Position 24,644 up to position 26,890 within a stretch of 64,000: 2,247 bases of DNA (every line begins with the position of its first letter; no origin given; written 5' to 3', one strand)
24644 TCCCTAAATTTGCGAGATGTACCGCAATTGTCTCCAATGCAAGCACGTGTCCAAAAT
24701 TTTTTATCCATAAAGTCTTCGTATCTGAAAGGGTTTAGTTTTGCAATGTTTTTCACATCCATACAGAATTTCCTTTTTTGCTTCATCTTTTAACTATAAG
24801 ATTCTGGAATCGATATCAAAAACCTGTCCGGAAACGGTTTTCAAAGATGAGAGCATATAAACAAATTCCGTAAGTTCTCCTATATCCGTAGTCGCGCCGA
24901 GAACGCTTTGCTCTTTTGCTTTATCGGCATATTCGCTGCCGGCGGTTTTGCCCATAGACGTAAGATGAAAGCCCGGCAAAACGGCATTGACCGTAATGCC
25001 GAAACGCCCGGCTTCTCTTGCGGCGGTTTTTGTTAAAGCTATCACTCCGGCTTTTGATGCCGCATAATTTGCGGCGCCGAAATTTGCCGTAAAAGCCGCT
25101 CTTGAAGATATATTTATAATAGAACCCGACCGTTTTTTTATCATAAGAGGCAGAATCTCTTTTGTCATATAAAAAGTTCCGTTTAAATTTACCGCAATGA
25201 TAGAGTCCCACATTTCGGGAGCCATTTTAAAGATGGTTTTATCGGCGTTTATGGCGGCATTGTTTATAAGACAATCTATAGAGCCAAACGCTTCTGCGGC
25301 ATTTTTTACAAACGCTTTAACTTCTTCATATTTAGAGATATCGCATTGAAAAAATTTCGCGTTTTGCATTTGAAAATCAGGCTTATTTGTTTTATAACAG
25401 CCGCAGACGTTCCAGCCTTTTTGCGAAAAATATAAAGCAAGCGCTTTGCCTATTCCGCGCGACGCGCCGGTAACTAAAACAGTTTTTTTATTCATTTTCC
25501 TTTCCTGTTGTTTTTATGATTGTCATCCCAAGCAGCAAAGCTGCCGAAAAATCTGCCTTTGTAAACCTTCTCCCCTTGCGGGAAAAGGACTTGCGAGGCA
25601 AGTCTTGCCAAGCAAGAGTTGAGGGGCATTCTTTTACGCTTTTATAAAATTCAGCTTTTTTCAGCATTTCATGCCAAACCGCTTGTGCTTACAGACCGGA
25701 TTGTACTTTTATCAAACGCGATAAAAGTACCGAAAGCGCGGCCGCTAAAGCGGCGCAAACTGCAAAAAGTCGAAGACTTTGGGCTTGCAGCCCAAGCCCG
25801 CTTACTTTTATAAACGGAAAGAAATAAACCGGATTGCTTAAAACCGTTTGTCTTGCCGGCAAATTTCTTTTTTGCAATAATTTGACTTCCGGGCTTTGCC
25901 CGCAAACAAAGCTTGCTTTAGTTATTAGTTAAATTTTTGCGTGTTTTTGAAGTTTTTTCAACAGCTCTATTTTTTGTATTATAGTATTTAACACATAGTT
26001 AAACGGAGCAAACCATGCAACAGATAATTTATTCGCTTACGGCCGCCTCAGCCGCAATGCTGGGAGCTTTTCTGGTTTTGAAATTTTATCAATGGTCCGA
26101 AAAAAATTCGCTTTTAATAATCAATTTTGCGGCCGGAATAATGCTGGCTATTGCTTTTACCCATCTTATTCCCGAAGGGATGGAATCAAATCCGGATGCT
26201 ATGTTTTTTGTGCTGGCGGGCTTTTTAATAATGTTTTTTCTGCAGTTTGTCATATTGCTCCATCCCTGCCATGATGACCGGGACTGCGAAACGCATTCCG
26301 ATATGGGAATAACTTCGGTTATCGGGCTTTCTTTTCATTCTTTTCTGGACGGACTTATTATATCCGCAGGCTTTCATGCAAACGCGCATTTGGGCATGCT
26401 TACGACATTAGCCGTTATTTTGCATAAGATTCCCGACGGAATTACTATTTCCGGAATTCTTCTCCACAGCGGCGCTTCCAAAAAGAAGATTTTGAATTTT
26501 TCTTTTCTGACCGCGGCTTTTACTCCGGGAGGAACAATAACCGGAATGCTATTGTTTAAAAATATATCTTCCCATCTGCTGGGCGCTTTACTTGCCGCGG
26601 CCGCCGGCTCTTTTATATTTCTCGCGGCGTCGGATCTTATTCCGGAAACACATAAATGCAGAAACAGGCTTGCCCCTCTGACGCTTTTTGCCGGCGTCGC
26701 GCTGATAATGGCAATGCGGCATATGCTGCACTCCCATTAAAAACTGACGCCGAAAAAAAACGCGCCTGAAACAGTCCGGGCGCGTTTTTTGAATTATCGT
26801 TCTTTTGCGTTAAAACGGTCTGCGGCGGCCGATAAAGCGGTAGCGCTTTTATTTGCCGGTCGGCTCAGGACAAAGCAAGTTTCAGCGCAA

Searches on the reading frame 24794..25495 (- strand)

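Call 77: search_protein_families(library=pfam, proteins=[window:24794-25495:-], max_evalue=0.001)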
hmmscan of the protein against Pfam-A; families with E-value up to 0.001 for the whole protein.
window:24794-25495:- (233 aa): 4 families
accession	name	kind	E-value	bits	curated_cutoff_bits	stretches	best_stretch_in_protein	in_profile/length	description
PF00106.31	adh_short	-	3.3e-55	187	26.6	1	4-187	1-192/195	short chain dehydrogenase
PF13561.12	adh_short_C2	-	9.7e-49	166.5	27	1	10-229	1-232/236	Enoyl-(Acyl carrier protein) reductase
PF08659.16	KR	-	8.6e-13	49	22.6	1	5-159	2-164/180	KR domain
PF01370.27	Epimerase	-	3.2e-07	30.5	20.9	1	6-169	1-167/240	NAD dependent epimerase/dehydratase family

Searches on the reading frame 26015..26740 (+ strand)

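Call 77: search_protein_families(library=pfam, proteins=[window:26015-26740:+], max_evalue=0.001)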
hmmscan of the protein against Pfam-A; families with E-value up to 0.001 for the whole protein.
window:26015-26740:+ (241 aa): 1 family
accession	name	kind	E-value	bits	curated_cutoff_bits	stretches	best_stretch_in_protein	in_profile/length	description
PF02535.28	Zip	-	3.1e-32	112.5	35.1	2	86-234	166-322/323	ZIP Zinc transporter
